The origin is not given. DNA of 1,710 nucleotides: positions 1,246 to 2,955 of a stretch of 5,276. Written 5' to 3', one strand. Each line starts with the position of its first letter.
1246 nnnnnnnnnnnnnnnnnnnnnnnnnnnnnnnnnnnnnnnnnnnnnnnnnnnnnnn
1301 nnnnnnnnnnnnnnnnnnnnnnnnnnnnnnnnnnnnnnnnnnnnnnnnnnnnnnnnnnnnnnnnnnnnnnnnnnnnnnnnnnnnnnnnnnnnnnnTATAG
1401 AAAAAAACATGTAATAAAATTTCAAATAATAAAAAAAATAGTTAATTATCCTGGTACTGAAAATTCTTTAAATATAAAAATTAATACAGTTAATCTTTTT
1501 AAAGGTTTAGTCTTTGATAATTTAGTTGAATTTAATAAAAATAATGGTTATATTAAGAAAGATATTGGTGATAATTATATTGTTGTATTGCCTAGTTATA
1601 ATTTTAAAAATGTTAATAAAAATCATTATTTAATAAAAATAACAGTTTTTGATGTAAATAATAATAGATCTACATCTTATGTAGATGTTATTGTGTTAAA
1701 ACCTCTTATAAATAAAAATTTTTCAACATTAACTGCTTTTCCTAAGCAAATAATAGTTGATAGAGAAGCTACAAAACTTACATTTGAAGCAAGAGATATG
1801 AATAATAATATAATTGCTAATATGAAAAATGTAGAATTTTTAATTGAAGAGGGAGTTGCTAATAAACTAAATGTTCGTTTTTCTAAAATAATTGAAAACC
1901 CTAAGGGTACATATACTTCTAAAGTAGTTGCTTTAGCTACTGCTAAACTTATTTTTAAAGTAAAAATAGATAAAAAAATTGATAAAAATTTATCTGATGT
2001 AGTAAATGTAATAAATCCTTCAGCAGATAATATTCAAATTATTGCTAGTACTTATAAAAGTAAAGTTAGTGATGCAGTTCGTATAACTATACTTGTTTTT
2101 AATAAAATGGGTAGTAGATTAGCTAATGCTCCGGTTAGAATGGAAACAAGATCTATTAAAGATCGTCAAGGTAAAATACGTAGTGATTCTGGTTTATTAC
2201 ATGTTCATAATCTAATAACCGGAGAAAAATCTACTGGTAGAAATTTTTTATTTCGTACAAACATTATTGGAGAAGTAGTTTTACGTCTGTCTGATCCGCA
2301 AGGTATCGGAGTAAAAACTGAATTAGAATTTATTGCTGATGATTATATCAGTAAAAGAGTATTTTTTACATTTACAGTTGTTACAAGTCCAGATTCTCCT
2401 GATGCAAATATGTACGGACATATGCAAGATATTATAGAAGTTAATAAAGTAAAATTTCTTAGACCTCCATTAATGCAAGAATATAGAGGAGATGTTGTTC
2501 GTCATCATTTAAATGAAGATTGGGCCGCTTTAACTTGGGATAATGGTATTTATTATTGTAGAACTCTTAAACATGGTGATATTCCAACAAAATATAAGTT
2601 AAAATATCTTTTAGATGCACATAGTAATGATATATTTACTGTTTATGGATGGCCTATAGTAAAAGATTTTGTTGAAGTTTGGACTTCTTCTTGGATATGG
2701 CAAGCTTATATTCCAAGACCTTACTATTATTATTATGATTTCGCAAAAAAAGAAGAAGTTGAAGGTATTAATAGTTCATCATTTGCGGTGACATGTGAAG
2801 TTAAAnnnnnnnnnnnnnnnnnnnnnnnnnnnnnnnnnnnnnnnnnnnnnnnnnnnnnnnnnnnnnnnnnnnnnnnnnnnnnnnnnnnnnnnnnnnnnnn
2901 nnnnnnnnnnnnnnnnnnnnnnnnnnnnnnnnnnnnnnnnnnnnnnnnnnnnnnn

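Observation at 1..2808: Complete intimin/invasin-type inverse autotransporter retained on a tiny replicon in a genome-decay compositional background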

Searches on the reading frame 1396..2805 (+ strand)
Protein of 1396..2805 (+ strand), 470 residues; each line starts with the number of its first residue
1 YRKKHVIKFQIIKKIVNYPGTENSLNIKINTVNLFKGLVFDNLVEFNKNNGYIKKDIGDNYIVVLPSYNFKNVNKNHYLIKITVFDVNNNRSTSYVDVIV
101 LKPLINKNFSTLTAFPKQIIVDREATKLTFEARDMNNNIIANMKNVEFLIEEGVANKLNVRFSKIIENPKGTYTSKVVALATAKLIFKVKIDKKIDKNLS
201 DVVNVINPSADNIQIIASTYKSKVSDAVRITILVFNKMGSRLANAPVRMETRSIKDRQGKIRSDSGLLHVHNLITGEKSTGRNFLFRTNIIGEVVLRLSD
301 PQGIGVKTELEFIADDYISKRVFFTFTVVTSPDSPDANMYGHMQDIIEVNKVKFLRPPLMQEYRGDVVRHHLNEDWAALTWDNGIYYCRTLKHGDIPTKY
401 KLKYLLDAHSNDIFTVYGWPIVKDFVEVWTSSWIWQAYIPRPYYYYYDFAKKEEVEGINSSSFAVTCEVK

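Call 72: search_solved_structures(query=A1, max_evalue=10, show_alignments=4)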
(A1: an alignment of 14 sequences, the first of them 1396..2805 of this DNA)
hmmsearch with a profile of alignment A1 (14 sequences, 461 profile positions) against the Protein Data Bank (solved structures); distinct sequences matched with E-value up to 10: 7.
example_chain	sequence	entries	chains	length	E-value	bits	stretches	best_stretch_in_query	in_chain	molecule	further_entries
5n40_A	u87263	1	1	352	1.9e-45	158.8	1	93-457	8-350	Putative invasin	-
1cwv_A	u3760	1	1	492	2.5e-09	39.7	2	91-195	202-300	INVASIN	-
5ldy_A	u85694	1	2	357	4.4e-08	35.6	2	86-197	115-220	Ig domain protein group 1 domain protein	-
4e9l_A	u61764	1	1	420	0.0003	23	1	82-166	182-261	Attaching and effacing protein, pathogenesis factor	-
4etu_A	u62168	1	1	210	2.7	10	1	359-426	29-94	Ryanodine receptor 1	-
4ert_A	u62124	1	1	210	2.7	10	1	359-426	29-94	Ryanodine receptor 1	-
3rqr_A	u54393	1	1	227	3.1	9.7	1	359-426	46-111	Ryanodine receptor 1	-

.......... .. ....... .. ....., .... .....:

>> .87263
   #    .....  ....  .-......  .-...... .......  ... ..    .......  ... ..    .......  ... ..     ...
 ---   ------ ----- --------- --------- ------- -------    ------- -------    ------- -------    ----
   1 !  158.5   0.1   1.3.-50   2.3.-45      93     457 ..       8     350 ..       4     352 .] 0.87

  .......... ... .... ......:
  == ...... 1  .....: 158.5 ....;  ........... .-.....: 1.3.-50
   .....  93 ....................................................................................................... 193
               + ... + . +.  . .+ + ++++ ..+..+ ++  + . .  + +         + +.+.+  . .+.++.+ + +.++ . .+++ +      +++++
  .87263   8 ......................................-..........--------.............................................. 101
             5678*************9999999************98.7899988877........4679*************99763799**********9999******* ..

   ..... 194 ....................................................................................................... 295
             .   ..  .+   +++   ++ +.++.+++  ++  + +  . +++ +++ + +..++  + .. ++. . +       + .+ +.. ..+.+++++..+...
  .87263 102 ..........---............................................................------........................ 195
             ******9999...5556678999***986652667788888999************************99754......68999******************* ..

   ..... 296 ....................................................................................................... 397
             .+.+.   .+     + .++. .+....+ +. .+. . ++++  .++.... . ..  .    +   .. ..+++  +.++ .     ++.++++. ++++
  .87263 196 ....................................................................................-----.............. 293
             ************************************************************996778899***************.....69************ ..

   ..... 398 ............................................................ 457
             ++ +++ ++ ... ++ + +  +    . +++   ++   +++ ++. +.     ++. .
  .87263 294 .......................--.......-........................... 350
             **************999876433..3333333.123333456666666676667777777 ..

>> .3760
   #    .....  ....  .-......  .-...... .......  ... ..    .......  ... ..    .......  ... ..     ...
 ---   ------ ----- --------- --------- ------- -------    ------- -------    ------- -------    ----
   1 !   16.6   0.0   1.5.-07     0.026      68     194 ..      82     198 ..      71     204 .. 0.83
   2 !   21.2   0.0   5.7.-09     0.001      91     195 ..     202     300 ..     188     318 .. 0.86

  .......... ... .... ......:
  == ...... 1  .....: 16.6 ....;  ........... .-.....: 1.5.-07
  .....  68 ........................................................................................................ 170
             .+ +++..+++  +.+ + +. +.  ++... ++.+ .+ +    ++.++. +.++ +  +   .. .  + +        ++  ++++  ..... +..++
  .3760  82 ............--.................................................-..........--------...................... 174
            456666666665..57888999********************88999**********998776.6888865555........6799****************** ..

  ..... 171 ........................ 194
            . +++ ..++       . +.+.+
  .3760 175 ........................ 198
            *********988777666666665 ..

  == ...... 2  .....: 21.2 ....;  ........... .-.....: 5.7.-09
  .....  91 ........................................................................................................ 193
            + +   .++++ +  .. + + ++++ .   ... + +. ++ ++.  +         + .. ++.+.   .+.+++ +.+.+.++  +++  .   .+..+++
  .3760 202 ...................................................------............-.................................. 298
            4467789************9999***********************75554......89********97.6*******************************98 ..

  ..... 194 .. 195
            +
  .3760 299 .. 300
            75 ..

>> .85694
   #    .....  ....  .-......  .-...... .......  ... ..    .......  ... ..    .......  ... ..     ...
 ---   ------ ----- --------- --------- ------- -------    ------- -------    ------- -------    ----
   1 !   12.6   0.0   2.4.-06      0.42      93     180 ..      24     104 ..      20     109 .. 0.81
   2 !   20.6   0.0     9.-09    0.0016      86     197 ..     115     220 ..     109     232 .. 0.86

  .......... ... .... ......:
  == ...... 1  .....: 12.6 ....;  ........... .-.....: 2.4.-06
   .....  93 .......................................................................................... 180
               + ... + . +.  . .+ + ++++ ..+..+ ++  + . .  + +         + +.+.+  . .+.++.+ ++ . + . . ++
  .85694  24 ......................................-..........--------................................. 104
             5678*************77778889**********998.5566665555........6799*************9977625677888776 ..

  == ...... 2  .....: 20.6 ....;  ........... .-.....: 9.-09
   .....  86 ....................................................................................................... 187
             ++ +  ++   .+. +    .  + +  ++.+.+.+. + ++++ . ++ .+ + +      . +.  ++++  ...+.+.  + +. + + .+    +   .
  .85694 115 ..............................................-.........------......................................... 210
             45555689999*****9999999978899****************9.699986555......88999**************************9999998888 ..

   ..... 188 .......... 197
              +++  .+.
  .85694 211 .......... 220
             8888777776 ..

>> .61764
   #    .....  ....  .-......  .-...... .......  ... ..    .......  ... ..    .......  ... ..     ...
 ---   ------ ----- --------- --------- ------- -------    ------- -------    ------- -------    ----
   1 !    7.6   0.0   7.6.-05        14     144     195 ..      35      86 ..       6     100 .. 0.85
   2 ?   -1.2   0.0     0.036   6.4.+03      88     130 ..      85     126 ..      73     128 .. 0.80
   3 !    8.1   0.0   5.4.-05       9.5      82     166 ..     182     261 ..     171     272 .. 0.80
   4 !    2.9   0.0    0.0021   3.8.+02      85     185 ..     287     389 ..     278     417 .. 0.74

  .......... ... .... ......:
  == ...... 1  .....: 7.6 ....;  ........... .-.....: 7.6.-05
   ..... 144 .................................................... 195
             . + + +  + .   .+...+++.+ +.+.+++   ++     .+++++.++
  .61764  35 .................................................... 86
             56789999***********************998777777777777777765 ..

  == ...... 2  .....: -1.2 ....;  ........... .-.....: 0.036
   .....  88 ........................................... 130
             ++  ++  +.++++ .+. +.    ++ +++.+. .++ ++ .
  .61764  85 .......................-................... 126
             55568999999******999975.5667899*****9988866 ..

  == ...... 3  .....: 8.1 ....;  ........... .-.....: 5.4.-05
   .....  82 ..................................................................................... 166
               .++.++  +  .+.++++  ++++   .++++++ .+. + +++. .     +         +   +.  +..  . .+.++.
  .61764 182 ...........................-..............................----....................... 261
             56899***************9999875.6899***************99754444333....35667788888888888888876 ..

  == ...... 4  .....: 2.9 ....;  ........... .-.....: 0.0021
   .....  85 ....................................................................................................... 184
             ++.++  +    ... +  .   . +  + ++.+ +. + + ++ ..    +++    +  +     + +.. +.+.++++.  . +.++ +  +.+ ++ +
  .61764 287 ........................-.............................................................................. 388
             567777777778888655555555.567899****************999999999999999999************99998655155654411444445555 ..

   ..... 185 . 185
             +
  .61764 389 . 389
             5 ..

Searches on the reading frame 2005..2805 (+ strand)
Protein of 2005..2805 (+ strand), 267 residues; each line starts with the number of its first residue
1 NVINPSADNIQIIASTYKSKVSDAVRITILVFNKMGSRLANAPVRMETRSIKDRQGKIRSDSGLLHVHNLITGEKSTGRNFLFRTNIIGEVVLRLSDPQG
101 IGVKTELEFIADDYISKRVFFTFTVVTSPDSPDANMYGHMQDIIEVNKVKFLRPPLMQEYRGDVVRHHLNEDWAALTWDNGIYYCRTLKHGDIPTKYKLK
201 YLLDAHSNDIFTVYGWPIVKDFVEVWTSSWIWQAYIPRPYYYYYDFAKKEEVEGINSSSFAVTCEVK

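Call 36: find_homologous_proteins(query=window:2005-2805:+, max_evalue=0.00001)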
Query window:2005-2805:+ (267 aa): 4 proteins with E <= 0.00001 among 359 candidates.
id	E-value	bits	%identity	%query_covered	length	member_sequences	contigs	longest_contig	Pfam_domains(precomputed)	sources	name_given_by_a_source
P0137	3.3e-158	543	100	87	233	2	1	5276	PF05688.18,PF05689.19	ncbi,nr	ncbi:hypothetical protein GJT83_02450 (plasmid) [Enterobacteriaceae endosymbiont of Plateumaris pusi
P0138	5.9e-132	457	80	90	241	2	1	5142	PF05688.18,PF05689.19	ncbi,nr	ncbi:hypothetical protein GJT84_02465 (plasmid) [Enterobacteriaceae endosymbiont of Plateumaris seri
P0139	4.6e-117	408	65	100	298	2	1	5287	PF05688.18,PF05689.19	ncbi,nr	ncbi:hypothetical protein GJT80_02465 (plasmid) [Enterobacteriaceae endosymbiont of Plateumaris brac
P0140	4.1e-109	382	68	90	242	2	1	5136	PF05688.18,PF05689.19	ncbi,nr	ncbi:hypothetical protein GJT81_02450 (plasmid) [Enterobacteriaceae endosymbiont of Plateumaris cons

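Call 68: search_protein_representatives(protein=window:2068-2805:+)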
Query: 246 residues. Proteins with E-value up to 0.001 (for the whole library): 122; up to 1e-10: 59; up to 1e-30: 17. The best 122 are listed.
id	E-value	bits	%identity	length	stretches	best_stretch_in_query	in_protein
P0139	7.3e-109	379.3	67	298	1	2-246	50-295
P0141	6.6e-88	310.6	31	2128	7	3-208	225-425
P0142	2.7e-85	302.1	31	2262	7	63-199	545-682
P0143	3.2e-85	301.8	30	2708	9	55-198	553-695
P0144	2.8e-82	292.2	31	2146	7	40-212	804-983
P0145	4.0e-82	291.7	31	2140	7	5-206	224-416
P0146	1.9e-71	256.7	31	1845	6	52-214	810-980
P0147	6.6e-68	245.1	33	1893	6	42-209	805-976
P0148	3.3e-56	206.8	43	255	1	7-243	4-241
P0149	6.4e-56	205.9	30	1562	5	4-199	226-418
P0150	2.6e-49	184.2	40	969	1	6-246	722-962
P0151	3.1e-47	177.4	38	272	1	2-243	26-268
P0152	1.1e-40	156.0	31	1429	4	59-208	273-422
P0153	9.8e-37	143.0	28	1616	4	63-200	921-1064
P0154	3.7e-36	141.1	34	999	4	101-201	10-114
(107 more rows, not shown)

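Call 69: predict_structure(alignment_id=A3)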
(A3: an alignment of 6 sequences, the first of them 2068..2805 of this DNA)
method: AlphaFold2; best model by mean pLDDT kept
length: 246 residues; sequences in the alignment: 6
mean_pLDDT: 49.9   pTM: 0.51
mean pLDDT of the five models: 49.9, 49.2, 47.4, 43.2, 37.5
residues with pLDDT >= 90: 0; 70-90: 47; 50-70: 58; < 50: 141
segments of 3 or more residues with pLDDT < 50: 102-119, 124-202, 206-246
pLDDT, mean of each block of 10 residues (from residue 1): 59 60 78 64 74 84 77 65 69 63 42 42 47 35 31 39 43 31 32 33 40 27 37 33 33
secondary structure, 60 per line:
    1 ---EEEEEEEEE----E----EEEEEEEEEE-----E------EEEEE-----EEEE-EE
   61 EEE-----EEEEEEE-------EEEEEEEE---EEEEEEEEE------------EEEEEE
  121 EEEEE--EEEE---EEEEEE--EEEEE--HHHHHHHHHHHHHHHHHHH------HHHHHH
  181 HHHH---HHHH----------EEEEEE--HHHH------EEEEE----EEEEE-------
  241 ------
elements in order: E4-12 E22-31 E44-48 E54-57 E59-63 E69-75 E83-90 E94-102 E115-125 E128-131 E135-140 E143-147 H150-168 H175-184 H188-191 E202-207 H210-213 E220-224 E229-233

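Call 89: find_encoding_contigs(protein=P0139, flank=10000, max_places=2)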
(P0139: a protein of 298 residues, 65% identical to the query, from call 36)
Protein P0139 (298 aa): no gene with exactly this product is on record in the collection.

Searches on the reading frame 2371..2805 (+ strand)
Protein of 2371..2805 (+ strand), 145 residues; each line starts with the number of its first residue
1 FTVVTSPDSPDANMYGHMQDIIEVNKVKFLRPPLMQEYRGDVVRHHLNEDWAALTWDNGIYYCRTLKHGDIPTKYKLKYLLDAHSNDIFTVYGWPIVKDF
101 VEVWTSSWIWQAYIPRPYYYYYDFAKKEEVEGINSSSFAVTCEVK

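Call 77: search_protein_families(library=pfam, alignment_id=A4, max_evalue=10)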
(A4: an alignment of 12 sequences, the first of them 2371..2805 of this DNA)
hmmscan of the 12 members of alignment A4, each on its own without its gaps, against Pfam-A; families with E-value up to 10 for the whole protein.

A. member 1, window:2371-2805:+ (145 aa): 1 family
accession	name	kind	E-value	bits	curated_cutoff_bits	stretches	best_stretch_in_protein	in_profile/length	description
PF05689.17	InvE_AD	-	1.1e-20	74.9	32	1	7-142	1-135/136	Adhesion domain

B. families by the number of members that match (of 12 scanned): 9 families
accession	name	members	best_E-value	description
PF05689.17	InvE_AD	12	2.9e-26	Adhesion domain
PF07603.17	Lcl_C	6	0.00022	Lcl C-terminal domain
PF03781.23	FGE-sulfatase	5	0.0036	Sulfatase-modifying factor enzyme 1-like domain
PF00193.23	Xlink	5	0.0052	Extracellular link domain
PF07342.17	TscT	2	0.07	TscT toxin protein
PF20353.3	DUF6648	1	0.012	Family of unknown function (DUF6648)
PF03578.20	HGWP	1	0.021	HGWP repeat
PF03288.22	Pox_D5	1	0.11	Poxvirus D5 protein-like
PF21072.3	EFR3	1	0.37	EFR3 protein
